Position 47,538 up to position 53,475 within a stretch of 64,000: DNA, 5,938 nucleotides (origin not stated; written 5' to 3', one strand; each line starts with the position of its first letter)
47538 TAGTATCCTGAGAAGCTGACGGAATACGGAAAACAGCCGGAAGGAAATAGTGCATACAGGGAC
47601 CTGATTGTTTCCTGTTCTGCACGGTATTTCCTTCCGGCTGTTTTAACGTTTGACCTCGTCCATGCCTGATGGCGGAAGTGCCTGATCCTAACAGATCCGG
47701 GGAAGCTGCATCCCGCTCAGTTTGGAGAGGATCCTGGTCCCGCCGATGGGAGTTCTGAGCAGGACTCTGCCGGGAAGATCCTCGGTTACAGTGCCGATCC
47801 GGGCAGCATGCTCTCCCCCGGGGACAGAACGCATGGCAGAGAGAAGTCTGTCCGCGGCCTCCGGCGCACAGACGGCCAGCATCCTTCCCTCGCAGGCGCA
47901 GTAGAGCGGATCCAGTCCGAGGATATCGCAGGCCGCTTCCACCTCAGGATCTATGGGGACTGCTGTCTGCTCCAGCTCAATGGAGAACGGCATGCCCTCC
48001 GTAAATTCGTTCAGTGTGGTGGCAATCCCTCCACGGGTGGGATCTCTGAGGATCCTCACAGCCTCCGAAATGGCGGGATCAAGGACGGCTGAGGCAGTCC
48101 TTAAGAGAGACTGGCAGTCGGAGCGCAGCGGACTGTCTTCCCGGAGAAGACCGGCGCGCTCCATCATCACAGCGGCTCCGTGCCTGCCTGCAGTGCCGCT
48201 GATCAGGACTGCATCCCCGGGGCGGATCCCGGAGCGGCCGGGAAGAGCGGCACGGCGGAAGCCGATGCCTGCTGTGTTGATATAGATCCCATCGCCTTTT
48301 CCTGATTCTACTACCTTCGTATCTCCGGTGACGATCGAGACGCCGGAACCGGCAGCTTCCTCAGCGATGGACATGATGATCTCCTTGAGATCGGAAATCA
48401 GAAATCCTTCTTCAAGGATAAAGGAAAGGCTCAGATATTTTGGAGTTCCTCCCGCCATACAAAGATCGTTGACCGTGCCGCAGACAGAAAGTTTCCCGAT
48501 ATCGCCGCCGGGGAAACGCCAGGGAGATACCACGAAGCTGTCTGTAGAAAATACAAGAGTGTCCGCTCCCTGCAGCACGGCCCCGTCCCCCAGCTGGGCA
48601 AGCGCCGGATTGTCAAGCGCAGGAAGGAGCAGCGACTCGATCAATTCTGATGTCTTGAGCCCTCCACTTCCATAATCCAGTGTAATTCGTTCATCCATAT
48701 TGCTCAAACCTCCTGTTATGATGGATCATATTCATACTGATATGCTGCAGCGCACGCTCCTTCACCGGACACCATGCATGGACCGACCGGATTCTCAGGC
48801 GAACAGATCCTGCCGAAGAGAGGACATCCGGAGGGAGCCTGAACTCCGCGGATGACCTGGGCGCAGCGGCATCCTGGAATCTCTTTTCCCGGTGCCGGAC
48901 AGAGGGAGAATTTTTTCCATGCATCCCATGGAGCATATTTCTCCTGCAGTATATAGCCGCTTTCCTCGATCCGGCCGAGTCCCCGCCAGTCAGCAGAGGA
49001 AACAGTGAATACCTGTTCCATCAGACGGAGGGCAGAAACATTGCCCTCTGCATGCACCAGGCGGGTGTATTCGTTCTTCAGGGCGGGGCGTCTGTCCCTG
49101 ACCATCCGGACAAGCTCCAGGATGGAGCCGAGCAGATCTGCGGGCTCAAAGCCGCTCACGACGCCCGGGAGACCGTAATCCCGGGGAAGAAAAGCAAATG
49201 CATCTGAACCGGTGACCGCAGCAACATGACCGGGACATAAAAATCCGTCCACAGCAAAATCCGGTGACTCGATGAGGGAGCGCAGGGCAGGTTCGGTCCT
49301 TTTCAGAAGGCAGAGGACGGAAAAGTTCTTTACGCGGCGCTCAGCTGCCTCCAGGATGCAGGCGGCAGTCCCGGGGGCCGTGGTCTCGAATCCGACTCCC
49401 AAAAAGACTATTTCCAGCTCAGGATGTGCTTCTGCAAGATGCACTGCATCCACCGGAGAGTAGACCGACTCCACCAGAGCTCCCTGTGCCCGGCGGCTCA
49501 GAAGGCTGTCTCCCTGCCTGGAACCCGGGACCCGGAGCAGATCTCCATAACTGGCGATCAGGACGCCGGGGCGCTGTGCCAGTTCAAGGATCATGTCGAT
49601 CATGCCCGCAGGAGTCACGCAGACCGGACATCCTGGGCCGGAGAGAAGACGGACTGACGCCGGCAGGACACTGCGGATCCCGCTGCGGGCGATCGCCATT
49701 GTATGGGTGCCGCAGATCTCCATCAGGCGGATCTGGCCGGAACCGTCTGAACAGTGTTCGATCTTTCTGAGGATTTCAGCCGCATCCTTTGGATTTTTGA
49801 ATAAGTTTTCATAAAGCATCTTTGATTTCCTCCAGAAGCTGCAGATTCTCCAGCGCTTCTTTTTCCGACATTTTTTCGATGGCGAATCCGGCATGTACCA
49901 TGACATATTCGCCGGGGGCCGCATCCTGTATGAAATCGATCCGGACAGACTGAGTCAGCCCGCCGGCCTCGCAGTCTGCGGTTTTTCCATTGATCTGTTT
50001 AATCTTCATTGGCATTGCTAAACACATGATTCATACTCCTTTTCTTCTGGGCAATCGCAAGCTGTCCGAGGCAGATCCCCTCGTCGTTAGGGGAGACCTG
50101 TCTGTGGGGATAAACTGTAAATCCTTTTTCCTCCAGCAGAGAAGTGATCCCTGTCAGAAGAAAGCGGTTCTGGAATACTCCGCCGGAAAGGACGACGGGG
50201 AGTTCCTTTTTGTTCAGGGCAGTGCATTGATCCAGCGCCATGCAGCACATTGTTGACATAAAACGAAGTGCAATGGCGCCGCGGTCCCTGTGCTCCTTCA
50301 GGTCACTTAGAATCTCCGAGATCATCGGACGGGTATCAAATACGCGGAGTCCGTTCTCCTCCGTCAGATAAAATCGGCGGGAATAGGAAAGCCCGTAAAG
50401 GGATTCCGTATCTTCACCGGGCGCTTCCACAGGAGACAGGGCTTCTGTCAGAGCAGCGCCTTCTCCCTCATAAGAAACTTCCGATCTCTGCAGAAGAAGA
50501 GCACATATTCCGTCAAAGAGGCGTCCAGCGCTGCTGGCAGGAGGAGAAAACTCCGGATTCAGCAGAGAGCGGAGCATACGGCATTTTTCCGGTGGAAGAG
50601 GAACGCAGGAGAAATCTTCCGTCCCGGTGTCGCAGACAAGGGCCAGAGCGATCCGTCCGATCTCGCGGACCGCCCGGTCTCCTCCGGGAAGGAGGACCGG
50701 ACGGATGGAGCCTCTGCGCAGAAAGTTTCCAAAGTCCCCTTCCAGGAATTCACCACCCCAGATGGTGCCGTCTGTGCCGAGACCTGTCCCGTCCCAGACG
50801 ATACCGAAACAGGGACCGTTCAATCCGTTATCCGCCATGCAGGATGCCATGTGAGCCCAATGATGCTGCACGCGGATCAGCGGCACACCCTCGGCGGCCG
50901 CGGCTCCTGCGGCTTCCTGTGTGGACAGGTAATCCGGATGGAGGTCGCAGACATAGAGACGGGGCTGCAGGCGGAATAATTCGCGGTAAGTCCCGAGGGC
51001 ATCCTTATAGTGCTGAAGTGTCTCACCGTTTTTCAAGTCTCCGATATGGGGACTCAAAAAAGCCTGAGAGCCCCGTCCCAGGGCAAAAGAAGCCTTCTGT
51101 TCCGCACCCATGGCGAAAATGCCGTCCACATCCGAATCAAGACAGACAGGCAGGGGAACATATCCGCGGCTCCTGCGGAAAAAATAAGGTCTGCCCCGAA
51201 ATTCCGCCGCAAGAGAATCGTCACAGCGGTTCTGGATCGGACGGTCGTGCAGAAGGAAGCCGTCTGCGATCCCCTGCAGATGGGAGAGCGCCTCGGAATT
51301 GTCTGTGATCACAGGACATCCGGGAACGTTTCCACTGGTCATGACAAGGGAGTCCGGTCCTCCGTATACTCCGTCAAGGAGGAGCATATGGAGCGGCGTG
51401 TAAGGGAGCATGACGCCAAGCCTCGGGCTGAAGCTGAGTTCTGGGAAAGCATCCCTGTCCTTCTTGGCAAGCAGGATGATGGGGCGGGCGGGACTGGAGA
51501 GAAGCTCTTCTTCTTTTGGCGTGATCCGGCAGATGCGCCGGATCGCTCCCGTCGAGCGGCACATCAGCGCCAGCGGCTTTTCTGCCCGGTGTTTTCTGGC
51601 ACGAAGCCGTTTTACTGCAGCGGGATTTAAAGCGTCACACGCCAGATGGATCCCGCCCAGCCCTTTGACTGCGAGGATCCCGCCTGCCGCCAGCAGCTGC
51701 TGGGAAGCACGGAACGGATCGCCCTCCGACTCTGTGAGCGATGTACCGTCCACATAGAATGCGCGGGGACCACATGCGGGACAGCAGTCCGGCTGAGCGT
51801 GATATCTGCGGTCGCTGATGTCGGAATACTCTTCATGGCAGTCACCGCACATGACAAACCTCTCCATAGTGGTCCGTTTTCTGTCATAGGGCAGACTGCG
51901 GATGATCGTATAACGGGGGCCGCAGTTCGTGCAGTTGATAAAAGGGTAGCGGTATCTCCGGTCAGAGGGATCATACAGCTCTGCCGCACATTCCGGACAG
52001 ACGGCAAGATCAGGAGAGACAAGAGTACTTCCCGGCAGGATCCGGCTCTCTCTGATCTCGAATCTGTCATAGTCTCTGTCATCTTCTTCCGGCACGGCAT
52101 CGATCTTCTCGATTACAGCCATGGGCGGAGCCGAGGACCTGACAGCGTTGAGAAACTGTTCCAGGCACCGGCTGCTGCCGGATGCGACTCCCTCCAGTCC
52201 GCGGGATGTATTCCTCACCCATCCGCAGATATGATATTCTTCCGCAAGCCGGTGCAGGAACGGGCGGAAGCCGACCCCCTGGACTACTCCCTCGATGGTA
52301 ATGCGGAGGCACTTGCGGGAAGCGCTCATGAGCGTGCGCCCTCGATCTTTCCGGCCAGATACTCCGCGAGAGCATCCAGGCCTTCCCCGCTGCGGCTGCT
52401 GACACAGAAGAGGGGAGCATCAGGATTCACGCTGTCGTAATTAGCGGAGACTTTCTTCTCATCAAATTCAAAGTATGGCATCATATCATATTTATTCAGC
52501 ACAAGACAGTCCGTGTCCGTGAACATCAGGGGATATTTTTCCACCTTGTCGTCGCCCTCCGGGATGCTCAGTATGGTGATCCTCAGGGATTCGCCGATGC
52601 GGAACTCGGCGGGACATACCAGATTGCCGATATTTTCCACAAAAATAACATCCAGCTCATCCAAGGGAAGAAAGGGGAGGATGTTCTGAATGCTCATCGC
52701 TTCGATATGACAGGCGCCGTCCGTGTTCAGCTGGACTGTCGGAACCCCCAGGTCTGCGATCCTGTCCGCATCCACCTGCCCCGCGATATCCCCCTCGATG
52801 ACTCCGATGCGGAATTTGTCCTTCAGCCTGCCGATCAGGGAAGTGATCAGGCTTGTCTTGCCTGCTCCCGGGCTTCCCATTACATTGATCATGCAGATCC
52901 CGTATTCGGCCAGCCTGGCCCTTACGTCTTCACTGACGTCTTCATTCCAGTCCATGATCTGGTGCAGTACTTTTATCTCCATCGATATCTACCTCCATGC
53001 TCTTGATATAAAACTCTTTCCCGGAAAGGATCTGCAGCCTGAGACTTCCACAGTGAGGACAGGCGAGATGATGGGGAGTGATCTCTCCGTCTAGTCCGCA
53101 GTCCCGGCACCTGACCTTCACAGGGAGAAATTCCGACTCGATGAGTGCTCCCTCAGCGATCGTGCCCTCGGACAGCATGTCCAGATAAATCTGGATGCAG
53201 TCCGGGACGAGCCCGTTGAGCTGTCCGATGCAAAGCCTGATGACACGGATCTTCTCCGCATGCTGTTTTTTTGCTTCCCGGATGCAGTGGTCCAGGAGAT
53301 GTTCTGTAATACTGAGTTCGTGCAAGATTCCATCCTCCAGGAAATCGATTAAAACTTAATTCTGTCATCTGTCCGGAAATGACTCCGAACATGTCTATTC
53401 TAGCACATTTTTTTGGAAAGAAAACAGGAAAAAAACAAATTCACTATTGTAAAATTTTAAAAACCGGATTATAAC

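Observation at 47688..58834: Self-contained hypABFCDE / echABCDEF energy-converting hydrogenase island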

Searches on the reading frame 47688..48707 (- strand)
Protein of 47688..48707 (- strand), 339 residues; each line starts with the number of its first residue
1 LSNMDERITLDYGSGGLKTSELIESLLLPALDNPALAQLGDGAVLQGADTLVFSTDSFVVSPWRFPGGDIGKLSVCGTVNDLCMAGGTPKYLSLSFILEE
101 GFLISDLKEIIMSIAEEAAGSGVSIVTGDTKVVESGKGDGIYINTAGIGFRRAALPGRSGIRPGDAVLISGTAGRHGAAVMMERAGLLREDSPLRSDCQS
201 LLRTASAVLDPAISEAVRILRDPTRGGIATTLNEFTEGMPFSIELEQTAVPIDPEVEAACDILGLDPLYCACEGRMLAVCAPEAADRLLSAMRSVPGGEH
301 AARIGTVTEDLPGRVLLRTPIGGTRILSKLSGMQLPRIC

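Call 3: search_protein_families(library=pfam, proteins=[window:47688-48707:-])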
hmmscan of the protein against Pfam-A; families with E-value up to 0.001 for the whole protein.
window:47688-48707:- (339 aa): 2 families
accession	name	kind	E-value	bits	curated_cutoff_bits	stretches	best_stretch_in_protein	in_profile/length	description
PF02769.27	AIRS_C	-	2.4e-21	76.9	23.1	1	162-310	1-148/156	AIR synthase related protein, C-terminal domain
PF00586.29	AIRS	-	2e-18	67.3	24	1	41-149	3-110/112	AIR synthase related protein, N-terminal domain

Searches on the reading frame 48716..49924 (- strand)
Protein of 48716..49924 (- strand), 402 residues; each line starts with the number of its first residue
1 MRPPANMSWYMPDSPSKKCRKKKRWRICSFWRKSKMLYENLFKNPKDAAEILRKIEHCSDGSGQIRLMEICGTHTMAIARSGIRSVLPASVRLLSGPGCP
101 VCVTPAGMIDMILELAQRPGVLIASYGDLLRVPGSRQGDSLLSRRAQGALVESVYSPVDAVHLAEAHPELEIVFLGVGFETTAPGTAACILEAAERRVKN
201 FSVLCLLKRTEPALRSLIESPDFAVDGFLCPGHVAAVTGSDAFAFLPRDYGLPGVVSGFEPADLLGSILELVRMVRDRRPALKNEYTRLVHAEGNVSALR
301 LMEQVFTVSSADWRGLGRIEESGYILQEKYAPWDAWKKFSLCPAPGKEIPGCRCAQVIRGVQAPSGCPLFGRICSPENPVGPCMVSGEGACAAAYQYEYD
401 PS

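Call 3: search_protein_families(library=pfam, proteins=[window:48716-49924:-])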
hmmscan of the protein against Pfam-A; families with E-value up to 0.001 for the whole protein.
window:48716-49924:- (402 aa): 1 family
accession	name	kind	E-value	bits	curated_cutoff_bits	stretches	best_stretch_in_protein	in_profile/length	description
PF01924.21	HypD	-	1.2e-137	459.2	25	1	48-398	3-351/351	Hydrogenase formation hypA family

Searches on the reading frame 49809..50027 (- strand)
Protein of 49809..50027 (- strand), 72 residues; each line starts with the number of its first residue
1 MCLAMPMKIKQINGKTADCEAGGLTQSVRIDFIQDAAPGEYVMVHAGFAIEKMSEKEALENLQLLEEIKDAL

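Call 3: search_protein_families(library=pfam, proteins=[window:49809-50027:-])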
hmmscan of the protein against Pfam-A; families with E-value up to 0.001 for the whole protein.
window:49809-50027:- (72 aa): 1 family
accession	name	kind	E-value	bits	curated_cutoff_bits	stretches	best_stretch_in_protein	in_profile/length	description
PF01455.23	HupF_HypC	-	1.5e-25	89.6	28.5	1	1-65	1-65/65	HupF/HypC family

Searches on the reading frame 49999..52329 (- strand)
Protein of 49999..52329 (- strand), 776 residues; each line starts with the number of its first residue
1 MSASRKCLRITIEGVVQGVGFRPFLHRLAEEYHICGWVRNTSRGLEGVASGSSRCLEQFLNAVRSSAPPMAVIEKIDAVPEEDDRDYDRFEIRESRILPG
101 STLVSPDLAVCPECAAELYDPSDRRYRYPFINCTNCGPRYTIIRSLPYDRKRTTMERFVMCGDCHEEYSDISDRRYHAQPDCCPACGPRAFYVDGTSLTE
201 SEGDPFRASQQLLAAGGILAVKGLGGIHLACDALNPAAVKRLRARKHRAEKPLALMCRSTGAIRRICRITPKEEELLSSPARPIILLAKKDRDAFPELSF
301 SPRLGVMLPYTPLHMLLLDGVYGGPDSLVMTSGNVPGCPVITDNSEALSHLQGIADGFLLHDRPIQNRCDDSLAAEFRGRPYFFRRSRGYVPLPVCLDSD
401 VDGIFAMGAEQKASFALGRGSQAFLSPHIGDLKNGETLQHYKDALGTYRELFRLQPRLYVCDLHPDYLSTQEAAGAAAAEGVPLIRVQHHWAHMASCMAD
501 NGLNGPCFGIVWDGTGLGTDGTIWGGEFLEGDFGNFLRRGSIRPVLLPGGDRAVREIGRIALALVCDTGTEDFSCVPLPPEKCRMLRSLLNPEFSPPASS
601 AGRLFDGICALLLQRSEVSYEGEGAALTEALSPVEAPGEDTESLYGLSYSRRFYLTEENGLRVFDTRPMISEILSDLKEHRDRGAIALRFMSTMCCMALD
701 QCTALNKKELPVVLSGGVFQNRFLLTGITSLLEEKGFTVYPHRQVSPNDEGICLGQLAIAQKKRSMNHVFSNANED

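Call 3: search_protein_families(library=pfam, proteins=[window:49999-52329:-])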
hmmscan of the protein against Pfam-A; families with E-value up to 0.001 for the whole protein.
window:49999-52329:- (776 aa): 5 families
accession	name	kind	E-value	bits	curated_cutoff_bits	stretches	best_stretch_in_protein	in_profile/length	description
PF22521.2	HypF_C_2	-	2.9e-62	211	27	1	509-756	1-241/241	Carbamoyltransferase, Kae1-like Domain, second subdomain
PF01300.24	Sua5_yciO_yrdC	-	6.3e-36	124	25.1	1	212-386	2-177/178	Telomere recombination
PF17788.7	HypF_C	-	5.7e-33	114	23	1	402-500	4-99/99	HypF Kae1-like domain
PF07503.17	zf-HYPF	-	4.3e-30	103.7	23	2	110-143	1-34/34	HypF finger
PF00708.24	Acylphosphatase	-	6.9e-21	74.8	22.5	1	9-92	2-85/85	Acylphosphatase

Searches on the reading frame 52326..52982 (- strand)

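Call 3: search_protein_families(library=pfam, proteins=[window:52326-52982:-])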
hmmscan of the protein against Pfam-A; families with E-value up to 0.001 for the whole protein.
window:52326-52982:- (218 aa): 2 families
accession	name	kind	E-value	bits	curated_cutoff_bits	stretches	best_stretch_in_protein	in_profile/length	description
PF02492.25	cobW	-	8.6e-20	71.5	20.7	1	32-191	3-178/180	CobW/HypB/UreG, nucleotide-binding domain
PF03193.22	RsgA_GTPase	-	2.8e-06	27.7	30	0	159-213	57-108/174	RsgA GTPase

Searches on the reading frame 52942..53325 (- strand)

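Call 3: search_protein_families(library=pfam, proteins=[window:52942-53325:-])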
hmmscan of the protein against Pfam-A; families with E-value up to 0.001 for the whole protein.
window:52942-53325:- (127 aa): 1 family
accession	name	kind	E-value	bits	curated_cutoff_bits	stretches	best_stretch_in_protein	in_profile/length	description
PF01155.25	HypA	-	1.8e-30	105.7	28.9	1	1-112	1-112/112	Hydrogenase/urease nickel incorporation, metallochaperone, hypA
